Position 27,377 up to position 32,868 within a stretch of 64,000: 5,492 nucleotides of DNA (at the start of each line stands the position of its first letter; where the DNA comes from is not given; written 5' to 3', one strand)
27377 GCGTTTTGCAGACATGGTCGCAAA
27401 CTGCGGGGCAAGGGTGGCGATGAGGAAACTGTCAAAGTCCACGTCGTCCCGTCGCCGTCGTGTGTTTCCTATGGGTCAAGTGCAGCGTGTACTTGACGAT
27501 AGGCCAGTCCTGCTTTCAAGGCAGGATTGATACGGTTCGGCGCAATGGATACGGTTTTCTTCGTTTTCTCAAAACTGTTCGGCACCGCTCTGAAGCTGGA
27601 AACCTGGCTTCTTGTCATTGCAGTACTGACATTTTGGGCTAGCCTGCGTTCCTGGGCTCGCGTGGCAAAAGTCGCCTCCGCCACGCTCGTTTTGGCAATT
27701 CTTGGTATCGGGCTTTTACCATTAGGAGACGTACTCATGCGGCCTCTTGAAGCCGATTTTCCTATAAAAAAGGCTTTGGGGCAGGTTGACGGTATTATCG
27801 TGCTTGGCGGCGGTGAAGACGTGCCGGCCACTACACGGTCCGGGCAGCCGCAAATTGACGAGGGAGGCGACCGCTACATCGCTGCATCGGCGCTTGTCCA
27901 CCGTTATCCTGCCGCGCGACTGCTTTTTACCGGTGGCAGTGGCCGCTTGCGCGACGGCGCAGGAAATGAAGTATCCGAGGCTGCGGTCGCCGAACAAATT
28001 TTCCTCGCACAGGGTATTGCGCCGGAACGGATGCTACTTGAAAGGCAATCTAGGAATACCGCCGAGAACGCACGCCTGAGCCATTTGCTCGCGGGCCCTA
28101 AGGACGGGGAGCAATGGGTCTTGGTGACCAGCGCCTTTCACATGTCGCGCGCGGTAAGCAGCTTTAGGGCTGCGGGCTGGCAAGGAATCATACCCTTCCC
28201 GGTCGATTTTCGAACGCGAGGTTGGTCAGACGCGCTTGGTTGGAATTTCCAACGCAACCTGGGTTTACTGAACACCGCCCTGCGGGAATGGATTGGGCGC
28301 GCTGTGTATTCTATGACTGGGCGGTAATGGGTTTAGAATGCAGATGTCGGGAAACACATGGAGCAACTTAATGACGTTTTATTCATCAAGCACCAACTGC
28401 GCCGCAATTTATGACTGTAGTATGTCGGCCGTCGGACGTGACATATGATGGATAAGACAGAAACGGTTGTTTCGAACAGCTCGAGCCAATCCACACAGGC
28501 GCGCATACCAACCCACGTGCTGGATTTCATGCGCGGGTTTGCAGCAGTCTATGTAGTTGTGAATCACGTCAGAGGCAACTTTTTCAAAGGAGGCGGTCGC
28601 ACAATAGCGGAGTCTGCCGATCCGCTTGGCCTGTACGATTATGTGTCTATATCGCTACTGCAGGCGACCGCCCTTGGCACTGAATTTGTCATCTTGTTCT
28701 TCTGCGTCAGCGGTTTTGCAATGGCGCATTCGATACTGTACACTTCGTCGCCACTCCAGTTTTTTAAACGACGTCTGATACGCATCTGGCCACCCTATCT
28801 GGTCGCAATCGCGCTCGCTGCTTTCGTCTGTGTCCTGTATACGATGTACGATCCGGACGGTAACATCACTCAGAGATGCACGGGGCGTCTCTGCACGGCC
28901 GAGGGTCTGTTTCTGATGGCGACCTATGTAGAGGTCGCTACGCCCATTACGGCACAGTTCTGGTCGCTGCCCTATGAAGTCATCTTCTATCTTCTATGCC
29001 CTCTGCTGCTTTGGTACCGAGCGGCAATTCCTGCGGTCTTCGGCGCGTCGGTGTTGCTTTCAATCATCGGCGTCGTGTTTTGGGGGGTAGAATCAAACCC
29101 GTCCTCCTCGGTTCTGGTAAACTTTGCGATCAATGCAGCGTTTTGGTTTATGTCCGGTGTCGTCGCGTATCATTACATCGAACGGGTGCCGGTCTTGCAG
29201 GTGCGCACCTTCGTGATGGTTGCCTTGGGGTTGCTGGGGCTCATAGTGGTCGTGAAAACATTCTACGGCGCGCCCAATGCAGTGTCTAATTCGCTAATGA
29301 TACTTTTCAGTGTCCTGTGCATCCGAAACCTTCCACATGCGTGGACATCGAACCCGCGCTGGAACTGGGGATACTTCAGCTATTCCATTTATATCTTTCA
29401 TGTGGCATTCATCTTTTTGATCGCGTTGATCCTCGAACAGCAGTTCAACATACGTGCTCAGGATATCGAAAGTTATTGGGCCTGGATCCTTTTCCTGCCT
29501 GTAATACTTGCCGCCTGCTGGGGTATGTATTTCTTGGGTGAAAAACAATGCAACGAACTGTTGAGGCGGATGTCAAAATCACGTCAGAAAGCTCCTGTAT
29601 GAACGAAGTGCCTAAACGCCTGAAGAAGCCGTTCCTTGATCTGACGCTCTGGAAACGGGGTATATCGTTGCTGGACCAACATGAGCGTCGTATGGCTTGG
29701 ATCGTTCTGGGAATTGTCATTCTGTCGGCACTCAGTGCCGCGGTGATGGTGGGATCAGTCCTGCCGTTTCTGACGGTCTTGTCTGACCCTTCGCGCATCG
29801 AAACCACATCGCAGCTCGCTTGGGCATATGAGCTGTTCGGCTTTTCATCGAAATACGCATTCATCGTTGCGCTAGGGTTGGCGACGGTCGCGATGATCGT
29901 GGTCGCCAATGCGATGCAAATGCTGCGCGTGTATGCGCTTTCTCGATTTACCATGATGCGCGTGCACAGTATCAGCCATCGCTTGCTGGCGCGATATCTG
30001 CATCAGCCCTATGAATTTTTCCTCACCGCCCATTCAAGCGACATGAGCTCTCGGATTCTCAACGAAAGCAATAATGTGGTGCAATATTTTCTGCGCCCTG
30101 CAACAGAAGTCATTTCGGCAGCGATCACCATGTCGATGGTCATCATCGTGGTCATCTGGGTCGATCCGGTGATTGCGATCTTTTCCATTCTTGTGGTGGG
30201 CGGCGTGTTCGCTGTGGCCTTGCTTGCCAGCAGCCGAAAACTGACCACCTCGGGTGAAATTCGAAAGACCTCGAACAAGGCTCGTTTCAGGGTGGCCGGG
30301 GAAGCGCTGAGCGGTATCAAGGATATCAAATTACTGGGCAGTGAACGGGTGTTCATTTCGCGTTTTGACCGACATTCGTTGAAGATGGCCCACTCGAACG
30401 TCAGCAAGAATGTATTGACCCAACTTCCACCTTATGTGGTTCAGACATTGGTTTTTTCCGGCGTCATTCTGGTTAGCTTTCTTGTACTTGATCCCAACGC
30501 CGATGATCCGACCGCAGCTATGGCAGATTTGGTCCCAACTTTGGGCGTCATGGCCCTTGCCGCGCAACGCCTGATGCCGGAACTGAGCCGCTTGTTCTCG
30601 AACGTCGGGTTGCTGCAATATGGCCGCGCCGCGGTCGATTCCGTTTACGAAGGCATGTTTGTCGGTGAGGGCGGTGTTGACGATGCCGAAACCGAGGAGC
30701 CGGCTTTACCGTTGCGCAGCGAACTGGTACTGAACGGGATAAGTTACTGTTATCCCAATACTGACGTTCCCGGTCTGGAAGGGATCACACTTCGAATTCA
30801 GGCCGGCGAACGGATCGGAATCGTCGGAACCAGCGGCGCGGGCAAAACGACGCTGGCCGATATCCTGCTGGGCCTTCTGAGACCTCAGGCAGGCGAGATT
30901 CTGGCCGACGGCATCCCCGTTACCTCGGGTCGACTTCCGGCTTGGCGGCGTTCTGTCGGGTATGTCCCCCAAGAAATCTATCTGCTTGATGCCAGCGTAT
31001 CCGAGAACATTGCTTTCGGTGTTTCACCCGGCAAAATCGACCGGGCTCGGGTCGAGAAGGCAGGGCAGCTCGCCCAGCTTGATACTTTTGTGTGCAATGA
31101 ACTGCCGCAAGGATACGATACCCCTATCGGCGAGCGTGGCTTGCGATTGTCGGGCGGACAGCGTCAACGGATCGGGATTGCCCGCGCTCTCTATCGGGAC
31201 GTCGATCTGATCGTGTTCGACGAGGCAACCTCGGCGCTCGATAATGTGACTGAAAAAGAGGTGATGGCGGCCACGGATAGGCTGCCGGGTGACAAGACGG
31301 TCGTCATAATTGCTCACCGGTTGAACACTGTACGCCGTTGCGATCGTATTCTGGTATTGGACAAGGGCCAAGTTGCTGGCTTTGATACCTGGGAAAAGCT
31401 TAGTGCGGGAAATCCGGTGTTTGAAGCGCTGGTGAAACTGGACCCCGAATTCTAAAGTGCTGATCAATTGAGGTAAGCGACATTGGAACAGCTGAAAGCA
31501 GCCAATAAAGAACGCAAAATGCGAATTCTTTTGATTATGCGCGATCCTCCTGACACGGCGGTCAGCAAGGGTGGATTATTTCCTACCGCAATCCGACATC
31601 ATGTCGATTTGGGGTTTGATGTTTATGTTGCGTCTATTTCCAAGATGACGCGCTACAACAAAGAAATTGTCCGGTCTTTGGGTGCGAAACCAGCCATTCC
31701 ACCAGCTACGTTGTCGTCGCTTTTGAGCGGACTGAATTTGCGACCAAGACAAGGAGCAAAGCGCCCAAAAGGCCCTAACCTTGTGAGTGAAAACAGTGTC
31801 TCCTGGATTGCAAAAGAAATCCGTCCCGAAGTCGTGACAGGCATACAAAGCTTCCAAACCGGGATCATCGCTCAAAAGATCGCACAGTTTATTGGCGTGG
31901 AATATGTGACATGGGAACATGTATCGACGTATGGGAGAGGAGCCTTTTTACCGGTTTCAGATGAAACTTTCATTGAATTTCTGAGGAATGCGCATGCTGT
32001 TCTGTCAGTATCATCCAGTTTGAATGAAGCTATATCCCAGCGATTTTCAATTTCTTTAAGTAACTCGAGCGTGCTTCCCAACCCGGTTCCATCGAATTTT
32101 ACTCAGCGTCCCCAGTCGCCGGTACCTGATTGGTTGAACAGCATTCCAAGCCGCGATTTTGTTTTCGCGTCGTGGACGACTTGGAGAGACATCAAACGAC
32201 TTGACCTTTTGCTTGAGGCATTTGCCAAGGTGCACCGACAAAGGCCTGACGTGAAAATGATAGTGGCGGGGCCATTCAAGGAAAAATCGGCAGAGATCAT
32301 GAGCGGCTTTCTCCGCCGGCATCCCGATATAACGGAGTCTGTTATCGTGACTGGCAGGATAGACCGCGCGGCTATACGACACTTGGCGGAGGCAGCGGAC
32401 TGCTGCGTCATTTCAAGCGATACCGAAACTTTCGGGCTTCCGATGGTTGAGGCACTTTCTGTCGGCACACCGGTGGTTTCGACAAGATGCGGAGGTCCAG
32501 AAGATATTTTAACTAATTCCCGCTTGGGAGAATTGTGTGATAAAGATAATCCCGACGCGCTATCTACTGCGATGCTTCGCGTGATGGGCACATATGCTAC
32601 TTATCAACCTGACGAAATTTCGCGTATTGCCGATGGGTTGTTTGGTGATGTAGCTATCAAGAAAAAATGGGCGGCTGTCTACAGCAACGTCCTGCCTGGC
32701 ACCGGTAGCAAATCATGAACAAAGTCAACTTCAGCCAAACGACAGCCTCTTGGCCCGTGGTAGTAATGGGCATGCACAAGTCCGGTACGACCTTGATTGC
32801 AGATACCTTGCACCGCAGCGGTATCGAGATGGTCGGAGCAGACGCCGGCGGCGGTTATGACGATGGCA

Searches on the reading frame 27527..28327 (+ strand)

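Call 77: search_protein_families(library=pfam, proteins=[window:27527-28327:+], max_evalue=0.00001)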
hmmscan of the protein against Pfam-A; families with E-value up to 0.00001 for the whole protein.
window:27527-28327:+ (266 aa): 1 family
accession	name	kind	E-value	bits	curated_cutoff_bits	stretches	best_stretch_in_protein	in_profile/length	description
PF02698.23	DUF218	-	2.1e-28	99.3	27.6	1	88-257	1-133/133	DUF218 domain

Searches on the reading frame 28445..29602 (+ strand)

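Call 45: search_protein_families(library=ncbifam, proteins=[window:28445-29602:+], max_evalue=0.00001)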
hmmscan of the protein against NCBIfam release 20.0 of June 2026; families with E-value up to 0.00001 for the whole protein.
window:28445-29602:+ (385 aa): 0 families

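Call 77: search_protein_families(library=pfam, proteins=[window:28445-29602:+], max_evalue=0.00001)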
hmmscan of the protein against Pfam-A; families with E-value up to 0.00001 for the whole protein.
window:28445-29602:+ (385 aa): 1 family
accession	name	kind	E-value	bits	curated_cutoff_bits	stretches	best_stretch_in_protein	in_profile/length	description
PF01757.29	Acyl_transf_3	-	4.6e-26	92.1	31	1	26-362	4-325/326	Acyltransferase domain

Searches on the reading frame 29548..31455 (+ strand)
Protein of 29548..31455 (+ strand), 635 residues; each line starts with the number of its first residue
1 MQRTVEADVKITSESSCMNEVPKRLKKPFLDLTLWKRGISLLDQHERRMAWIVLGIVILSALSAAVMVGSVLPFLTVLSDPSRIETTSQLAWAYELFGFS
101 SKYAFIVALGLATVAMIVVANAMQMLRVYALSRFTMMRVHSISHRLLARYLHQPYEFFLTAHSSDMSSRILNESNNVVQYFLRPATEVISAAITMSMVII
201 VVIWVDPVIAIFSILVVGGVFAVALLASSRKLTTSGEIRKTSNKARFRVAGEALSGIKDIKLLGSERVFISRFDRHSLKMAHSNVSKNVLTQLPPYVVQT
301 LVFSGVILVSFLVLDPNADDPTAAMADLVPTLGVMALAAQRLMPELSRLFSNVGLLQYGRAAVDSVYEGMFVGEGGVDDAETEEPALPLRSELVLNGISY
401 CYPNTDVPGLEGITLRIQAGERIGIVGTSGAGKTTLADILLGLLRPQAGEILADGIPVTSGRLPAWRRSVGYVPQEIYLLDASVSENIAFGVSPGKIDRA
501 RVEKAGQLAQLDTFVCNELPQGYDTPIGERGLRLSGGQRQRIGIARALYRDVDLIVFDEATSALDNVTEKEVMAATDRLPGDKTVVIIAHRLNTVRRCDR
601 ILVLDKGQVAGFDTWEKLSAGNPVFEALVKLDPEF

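Call 45: search_protein_families(library=ncbifam, proteins=[window:29548-31455:+], max_evalue=0.00001)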
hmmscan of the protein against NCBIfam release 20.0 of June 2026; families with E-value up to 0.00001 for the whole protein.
window:29548-31455:+ (635 aa): 181 families (the best 25 are shown)
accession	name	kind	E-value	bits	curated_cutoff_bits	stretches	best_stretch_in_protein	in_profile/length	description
NF050066.1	LPSTprtrPglK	equivalog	6.7e-93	312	1000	1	39-607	6-558/558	BC-type lipopolysaccharide transporter PglK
TIGR02203.1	MsbA_lipidA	equivalog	2.7e-92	310.1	602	1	63-631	29-568/572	lipid A export permease/ATP-binding protein MsbA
NF045513.1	HepA_fam_ABC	equivalog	7.5e-83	279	725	1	23-618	7-595/610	heterocyst formation ABC transporter subunit HepA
TIGR02204.1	MsbA_rel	hypoth_equivalog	8.5e-79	265.7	780.4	1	111-631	61-574/576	ABC transporter, permease/ATP-binding protein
TIGR03796.1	NHLM_micro_ABC1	equivalog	9.6e-78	262.1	853.3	1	104-630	191-710/710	NHLP family bacteriocin export ABC transporter peptidase/permease/ATPase subunit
TIGR03375.1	type_I_sec_LssB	subfamily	5.3e-74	249.8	693.1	1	107-610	191-680/696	type I secretion system permease/ATPase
NF008381.0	PRK11176.1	equivalog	2e-71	241.1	867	1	95-631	54-578/582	lipid A ABC transporter ATP-binding protein/permease MsbA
TIGR00958.1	3a01208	subfamily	4e-70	237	874.6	2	396-629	482-711/711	antigen peptide transporter 2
TIGR03797.1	NHLM_micro_ABC2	equivalog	7.7e-67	226.3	709.4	1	104-630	173-683/686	NHLP bacteriocin export ABC transporter permease/ATPase subunit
NF010178.0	PRK13657.1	equivalog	8.8e-67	225.8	733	1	33-630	5-568/588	glucan ABC transporter ATP-binding protein/ permease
TIGR01846.1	type_I_sec_HlyB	subfamily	1.3e-66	225.4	725.55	1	107-627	179-687/694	type I secretion system permease/ATPase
TIGR02857.1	CydD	equivalog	1.5e-66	225.5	435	1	359-604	290-529/529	thiol reductant ABC exporter subunit CydD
NF052233.1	CphA_assoc_ABC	equivalog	1.4e-59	202.2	880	1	114-619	237-730/766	cyanophycin metabolism-associated ABC transporter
TIGR01842.1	type_I_sec_PrtD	subfamily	3.4e-58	197.5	510.15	1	390-616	314-538/544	type I secretion system permease/ATPase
TIGR01193.1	bacteriocin_ABC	subfamily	4.2e-58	197.4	523.85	1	109-629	195-706/708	peptide cleavage/export ABC transporter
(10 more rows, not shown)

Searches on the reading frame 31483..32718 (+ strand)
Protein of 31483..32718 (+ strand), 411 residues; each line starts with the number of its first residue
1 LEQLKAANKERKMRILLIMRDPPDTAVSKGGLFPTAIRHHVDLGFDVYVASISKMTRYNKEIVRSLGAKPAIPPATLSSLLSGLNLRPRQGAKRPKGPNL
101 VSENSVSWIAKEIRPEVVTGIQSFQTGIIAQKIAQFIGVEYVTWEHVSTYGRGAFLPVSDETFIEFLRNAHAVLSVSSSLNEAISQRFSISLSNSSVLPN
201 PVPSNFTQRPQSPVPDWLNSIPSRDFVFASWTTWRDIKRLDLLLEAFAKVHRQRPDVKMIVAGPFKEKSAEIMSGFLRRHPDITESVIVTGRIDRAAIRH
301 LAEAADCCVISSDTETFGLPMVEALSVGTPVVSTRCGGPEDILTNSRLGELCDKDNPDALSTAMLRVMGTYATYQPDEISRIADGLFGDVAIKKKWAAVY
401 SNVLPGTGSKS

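Call 45: search_protein_families(library=ncbifam, proteins=[window:31483-32718:+], max_evalue=0.00001)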
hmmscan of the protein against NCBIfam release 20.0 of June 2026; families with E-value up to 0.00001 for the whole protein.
window:31483-32718:+ (411 aa): 22 families
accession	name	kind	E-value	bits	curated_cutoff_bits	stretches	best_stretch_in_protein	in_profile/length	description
TIGR03999.1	thiol_BshA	equivalog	3.6e-19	68.9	273.7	1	168-375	143-343/375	N-acetyl-alpha-D-glucosaminyl L-malate synthase BshA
NF041876.1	EPS_EpsE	equivalog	1.5e-16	60.7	400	1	168-370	160-361/389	exopolysaccharide biosynthesis GT4 family glycosyltransferase EpsE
TIGR03088.1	stp2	hypoth_equivalog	2.6e-15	56.4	409.05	1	151-404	113-374/374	TIGR03088 family PEP-CTERM/XrtA system glycosyltransferase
TIGR04047.1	MSMEG_0565_glyc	hypoth_equivalog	9.6e-15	54.5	259.85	1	242-369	210-340/373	MSMEG_0565 family glycosyltransferase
NF038229.1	Glyco4_Geo_Pelo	equivalog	9e-14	51.2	400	1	110-351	51-284/338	GPMC system family 4 glycosyltransferase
NF007396.0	PRK09922.1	equivalog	3.6e-13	49.1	385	1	106-382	78-338/361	lipopolysaccharide 1,6-galactosyltransferase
TIGR04157.1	glyco_rSAM_CFB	subfamily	5.5e-13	48.7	400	1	166-346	166-342/406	TIGR04157 family glycosyltransferase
NF038255.1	exopoly_VpsD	equivalog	2.1e-10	40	300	1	172-337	159-315/381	VpsD family glycosyltransferase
TIGR03449.1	mycothiol_MshA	equivalog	3.5e-10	39.3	462.5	1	232-368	227-367/406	D-inositol-3-phosphate glycosyltransferase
NF047684.1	TeichurnBiosyTuaC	equivalog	2.7e-09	36.4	550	1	126-368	120-352/391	teichuronic acid biosynthesis protein TuaC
TIGR02472.1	sucr_P_syn_N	equivalog_domain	4.7e-09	35.6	576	1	305-370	341-406/439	sucrose-phosphate synthase, putative, glycosyltransferase domain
NF046085.1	XrtY_assoc_Gly1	equivalog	4.8e-09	35.6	400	1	236-403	220-384/387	XrtY-associated glycosyltransferase XYAG1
NF053787.1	GlcN_PG_synth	equivalog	6.6e-09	35.1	480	1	291-368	248-324/361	N-acetylglucosaminyl phosphatidylglycerol synthase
TIGR02095.1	glgA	subfamily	8.1e-09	34.6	328.45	1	236-375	305-446/477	glycogen/starch synthase, ADP-glucose type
NF038295.1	EPS_HpsP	equivalog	9.1e-09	34.8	550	1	174-333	158-316/388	hormogonium polysaccharide biosynthesis glycosyltransferase HpsP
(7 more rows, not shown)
